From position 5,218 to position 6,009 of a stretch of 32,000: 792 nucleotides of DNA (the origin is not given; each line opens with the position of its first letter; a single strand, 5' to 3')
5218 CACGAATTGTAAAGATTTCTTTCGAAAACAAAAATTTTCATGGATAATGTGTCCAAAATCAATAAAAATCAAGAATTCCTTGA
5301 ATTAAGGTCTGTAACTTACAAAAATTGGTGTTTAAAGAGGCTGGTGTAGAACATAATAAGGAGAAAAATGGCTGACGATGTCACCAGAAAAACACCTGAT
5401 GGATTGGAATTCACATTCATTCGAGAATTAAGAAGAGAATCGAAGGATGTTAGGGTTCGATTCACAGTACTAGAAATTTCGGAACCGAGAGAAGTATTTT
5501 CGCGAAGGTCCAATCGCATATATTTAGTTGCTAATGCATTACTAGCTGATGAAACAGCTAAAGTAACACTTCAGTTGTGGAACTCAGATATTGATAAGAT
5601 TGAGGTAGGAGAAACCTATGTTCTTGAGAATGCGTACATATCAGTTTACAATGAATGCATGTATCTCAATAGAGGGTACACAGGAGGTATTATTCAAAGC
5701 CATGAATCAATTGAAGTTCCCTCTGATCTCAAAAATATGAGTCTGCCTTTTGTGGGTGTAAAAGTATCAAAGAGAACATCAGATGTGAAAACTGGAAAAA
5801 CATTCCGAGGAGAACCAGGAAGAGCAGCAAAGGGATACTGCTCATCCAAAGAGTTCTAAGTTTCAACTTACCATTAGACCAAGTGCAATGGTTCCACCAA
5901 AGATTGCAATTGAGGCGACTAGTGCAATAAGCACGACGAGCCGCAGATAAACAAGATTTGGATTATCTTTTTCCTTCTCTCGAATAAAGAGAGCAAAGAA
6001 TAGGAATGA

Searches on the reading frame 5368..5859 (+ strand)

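Call 60: search_protein_families(library=pfam, proteins=[window:5368-5859:+], max_evalue=0.00001)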
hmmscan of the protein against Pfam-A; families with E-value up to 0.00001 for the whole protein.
window:5368-5859:+ (163 aa): 1 family
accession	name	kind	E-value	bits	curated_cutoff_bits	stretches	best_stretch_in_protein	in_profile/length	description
PF21473.3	Ssb-like_OB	-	5.8e-08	33.3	24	1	41-102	28-89/97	Single-stranded DNA binding protein Ssb-like, OB fold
